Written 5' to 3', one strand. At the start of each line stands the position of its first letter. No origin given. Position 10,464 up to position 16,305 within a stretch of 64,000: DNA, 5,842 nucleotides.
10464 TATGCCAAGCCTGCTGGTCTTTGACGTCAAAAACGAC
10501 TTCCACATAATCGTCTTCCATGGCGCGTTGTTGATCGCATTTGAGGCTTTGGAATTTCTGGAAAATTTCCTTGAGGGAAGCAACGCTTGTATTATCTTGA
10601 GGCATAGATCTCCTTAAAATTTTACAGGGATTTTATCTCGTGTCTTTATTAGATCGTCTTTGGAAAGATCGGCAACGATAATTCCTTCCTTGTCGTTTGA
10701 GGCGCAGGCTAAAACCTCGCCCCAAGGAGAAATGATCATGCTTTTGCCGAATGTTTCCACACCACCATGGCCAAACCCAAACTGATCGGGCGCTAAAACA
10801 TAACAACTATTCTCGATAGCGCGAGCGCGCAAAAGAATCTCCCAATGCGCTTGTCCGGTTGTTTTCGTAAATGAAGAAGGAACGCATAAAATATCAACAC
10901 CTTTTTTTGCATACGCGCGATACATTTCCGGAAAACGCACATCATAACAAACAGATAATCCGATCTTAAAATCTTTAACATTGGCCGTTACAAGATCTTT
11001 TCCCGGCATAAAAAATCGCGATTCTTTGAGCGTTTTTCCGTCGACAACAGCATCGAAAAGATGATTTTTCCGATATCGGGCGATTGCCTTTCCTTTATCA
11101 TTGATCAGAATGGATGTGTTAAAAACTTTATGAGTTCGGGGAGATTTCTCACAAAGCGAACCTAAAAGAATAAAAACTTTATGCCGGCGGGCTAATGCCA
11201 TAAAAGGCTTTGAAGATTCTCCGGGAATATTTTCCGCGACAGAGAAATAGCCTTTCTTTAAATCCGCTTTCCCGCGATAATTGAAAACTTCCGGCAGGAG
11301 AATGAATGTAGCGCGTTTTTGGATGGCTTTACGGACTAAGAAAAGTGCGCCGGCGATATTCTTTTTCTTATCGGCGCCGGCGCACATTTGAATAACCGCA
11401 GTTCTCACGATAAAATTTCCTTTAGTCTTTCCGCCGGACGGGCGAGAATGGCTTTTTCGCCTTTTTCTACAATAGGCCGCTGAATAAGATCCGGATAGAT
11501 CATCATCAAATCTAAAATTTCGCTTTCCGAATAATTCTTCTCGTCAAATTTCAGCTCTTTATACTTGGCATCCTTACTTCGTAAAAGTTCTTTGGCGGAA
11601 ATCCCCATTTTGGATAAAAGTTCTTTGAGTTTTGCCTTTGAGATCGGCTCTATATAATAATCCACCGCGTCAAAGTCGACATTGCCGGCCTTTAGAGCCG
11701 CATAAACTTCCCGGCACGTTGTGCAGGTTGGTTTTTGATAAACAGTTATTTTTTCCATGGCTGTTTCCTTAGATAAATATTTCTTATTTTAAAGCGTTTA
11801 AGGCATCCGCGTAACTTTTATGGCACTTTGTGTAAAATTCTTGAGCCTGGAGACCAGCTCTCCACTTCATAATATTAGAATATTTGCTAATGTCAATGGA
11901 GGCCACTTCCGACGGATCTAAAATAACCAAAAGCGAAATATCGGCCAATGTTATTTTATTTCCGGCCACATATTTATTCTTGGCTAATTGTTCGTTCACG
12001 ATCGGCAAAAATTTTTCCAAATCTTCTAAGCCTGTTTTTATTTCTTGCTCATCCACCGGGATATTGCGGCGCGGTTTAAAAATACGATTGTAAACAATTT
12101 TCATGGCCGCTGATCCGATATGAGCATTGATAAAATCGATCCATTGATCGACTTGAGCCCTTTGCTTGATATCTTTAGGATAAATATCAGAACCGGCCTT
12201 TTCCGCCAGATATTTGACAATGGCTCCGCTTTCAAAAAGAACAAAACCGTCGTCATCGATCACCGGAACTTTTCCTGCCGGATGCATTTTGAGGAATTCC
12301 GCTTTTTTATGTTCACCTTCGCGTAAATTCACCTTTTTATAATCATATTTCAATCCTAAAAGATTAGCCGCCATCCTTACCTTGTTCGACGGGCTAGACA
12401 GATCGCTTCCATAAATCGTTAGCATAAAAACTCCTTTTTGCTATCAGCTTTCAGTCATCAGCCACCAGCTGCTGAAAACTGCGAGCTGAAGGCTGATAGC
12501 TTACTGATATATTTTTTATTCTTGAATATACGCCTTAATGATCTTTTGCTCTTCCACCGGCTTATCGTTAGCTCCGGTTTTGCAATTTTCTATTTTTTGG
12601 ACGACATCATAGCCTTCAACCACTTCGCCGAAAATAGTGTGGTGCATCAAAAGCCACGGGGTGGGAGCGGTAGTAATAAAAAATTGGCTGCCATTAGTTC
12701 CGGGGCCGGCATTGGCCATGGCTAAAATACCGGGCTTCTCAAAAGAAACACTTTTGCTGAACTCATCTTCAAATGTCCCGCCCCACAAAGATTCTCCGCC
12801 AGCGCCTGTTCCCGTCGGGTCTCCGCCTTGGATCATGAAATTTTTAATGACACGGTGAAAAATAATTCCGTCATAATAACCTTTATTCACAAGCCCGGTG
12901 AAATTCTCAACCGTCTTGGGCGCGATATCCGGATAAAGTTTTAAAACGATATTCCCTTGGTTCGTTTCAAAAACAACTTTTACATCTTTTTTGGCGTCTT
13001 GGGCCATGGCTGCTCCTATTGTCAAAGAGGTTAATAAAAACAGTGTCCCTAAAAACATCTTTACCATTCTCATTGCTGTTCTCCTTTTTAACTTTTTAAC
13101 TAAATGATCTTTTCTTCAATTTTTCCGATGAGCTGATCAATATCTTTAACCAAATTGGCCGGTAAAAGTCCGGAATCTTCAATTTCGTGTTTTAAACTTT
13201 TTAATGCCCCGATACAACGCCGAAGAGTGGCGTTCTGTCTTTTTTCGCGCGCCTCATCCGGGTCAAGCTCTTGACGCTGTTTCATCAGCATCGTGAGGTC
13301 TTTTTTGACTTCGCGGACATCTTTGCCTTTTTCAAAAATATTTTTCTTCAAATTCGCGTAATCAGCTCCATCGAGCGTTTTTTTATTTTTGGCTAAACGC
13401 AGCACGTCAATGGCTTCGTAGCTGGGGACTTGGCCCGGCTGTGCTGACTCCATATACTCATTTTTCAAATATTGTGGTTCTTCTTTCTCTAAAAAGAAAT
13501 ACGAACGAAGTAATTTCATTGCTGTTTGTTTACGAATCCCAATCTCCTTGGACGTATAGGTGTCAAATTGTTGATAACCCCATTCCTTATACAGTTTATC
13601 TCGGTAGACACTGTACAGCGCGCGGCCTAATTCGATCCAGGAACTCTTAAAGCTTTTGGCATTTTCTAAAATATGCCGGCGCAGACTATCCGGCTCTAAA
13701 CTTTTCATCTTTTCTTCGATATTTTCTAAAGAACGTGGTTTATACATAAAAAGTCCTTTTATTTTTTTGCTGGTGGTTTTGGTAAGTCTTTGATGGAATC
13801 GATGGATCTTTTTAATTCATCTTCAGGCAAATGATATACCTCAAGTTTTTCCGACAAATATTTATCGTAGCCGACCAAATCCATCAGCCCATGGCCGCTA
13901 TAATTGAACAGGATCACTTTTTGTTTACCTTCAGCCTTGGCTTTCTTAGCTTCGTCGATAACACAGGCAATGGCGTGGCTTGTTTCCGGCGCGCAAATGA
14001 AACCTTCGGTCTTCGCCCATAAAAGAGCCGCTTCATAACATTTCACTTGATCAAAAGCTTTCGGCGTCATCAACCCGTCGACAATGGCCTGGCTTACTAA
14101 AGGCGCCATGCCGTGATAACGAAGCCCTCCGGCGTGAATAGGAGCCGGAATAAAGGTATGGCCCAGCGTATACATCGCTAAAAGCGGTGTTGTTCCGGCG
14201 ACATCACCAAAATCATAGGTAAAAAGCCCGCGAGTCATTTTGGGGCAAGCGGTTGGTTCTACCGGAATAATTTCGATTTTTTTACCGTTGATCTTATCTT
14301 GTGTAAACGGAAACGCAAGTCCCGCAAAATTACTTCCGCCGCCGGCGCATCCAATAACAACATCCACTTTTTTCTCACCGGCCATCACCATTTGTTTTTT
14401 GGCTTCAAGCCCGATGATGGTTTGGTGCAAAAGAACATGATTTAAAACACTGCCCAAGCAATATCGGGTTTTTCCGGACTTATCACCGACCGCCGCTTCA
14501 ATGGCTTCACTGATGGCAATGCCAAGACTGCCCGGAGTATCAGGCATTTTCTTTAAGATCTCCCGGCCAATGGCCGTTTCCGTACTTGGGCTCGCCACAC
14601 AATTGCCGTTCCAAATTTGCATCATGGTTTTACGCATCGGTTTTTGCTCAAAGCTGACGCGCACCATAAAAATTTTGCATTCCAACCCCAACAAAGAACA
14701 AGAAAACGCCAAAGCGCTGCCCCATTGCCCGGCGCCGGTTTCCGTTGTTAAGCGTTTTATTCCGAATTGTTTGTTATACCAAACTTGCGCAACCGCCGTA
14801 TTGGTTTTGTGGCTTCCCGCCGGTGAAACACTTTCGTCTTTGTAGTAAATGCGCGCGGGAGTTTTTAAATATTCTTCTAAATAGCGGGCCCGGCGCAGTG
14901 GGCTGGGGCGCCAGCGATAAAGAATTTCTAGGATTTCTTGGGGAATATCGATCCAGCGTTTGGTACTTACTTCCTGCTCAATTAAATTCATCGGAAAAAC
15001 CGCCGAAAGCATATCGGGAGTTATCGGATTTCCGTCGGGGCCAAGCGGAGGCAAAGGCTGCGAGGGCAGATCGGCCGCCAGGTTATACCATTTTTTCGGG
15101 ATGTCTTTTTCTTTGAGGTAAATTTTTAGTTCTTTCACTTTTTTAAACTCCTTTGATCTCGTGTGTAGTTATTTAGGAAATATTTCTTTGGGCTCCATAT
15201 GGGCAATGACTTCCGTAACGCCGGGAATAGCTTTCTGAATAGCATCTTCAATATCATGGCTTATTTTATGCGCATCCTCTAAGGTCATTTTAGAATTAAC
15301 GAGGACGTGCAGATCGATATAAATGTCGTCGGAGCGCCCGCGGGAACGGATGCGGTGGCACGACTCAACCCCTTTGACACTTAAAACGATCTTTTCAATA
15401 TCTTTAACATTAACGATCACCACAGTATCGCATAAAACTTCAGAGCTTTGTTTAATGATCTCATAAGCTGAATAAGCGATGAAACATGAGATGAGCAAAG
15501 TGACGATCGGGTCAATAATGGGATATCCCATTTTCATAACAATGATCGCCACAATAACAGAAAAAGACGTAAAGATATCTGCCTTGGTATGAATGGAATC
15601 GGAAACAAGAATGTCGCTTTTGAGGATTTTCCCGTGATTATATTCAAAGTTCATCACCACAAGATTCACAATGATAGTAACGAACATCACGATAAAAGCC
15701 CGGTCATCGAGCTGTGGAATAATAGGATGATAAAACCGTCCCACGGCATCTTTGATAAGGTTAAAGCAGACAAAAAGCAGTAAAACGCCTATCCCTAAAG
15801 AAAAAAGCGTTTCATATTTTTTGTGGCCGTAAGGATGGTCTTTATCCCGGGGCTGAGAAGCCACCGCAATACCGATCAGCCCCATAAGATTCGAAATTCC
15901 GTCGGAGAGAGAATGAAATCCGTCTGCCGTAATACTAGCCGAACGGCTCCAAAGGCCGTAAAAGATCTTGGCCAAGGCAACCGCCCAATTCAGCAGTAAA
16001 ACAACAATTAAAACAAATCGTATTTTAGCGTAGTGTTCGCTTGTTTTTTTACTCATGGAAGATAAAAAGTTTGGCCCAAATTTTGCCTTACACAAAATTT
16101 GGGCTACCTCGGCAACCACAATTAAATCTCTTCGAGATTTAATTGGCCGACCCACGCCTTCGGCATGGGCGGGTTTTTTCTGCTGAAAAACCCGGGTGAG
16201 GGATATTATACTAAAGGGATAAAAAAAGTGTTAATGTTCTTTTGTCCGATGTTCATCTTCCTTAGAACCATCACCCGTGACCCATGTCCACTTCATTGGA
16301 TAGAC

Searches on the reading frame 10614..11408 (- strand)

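Call 35: search_protein_families(library=pfam, proteins=[window:10614-11408:-], max_evalue=0.0001)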
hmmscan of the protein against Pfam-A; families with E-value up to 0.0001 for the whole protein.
window:10614-11408:- (264 aa): 1 family
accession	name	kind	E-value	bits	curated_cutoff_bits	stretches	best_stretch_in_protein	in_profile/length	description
PF00795.27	CN_hydrolase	-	3e-62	210.7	23.2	1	2-257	1-255/256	Carbon-nitrogen hydrolase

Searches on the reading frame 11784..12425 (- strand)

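Call 35: search_protein_families(library=pfam, proteins=[window:11784-12425:-], max_evalue=0.0001)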
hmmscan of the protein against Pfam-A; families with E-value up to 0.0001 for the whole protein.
window:11784-12425:- (213 aa): 6 families
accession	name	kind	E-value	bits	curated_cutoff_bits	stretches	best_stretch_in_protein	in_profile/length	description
PF02798.26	GST_N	-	2.1e-17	63.6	20.9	1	5-75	6-76/76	Glutathione S-transferase, N-terminal domain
PF13417.12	GST_N_3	-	3.8e-17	62.8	22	1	5-78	2-72/75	Glutathione S-transferase, N-terminal domain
PF13409.12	GST_N_2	-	4.1e-17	63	25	1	12-75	4-69/70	Glutathione S-transferase, N-terminal domain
PF00043.30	GST_C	-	1.4e-11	44.9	20.7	1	108-195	6-92/93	Glutathione S-transferase, C-terminal domain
PF14497.11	GST_C_3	-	2.1e-06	28.3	21.6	1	133-192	28-91/104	Glutathione S-transferase, C-terminal domain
PF13410.11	GST_C_2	-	4.1e-05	24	24.9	0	127-188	2-66/69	Glutathione S-transferase, C-terminal domain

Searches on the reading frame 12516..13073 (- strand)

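Call 35: search_protein_families(library=pfam, proteins=[window:12516-13073:-], max_evalue=0.0001)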
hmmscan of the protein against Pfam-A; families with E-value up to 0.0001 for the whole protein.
window:12516-13073:- (185 aa): 1 family
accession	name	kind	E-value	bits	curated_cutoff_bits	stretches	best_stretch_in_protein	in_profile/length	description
PF00160.26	Pro_isomerase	-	1e-53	182.2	21.7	1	33-181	2-157/159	Cyclophilin type peptidyl-prolyl cis-trans isomerase/CLD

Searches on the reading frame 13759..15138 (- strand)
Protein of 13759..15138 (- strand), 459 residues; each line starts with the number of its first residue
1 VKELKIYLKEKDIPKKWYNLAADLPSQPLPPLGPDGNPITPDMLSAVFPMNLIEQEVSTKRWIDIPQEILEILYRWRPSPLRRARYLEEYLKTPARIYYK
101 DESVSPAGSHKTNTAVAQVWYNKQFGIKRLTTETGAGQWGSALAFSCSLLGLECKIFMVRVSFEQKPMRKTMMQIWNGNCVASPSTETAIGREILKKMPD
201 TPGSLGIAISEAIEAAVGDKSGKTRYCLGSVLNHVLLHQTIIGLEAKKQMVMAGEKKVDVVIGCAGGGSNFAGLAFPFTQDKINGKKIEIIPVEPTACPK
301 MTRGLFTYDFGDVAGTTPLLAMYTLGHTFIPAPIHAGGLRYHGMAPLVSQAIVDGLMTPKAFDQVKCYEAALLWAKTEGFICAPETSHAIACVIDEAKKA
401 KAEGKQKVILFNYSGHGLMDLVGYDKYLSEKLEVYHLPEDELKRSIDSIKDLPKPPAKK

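Call 35: search_protein_families(library=pfam, proteins=[window:13759-15138:-], max_evalue=0.0001)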
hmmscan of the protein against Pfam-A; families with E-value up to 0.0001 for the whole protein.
window:13759-15138:- (459 aa): 1 family
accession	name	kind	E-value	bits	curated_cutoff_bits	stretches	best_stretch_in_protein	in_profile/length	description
PF00291.31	PALP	-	2.2e-34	119.6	35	1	75-410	4-291/295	Pyridoxal-phosphate dependent enzyme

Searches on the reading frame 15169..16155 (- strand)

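Call 3: search_protein_families(library=pfam, proteins=[window:15169-16155:-], max_evalue=0.01)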
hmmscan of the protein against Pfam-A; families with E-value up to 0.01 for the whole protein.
window:15169-16155:- (328 aa): 2 families
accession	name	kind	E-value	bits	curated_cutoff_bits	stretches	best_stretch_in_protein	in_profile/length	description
PF01545.26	Cation_efflux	-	5.5e-47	160.5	26.6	1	49-241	1-197/198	Cation efflux family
PF16916.11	ZT_dimer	-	7e-22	77.7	26.7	1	249-322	5-77/78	Dimerisation domain of Zinc Transporter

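Call 4: search_protein_families(library=ncbifam, proteins=[window:15169-16155:-], max_evalue=0.01)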
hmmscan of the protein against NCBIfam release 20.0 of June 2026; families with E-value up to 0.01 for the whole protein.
window:15169-16155:- (328 aa): 10 families
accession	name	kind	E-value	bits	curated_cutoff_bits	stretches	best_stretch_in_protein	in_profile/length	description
TIGR01297.1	CDF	superfamily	1.3e-68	231.4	82.35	1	49-323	5-283/285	cation diffusion facilitator family transporter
NF052602.1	Zn_efflux_Cdf31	equivalog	4.5e-56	190.4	460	1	42-324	3-291/299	CDF family zinc efflux transporter Cdf31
NF050169.1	CatEfflxFieF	equivalog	6e-42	143.8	420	1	59-322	18-281/282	cation efflux pump FieF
NF033615.1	CDF_MamM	equivalog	3.5e-40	138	350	1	48-323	11-289/290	magnetosome biogenesis CDF transporter MamM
NF052621.1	MngEfTpMntE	equivalog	2.7e-39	135.3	500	1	47-324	5-283/293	manganese efflux transporter MntE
NF033616.1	CDF_MamB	equivalog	8e-34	117.4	350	1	53-322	13-283/284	magnetosome biogenesis CDF transporter MamB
NF007064.0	PRK09509.1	equivalog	2e-33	115.7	447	1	54-327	18-291/300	CDF family cation-efflux transporter FieF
NF002923.0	PRK03557.1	equivalog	7.5e-20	71.4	408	1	49-286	21-259/313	CDF family zinc transporter ZitB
NF040994.1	MamV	equivalog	2.6e-18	66.2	500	1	57-317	22-282/319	CDF transporter MamV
NF033827.1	CDF_efflux_DmeF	equivalog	1.2e-13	51.1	250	2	41-168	11-137/309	CDF family Co(II)/Ni(II) efflux transporter DmeF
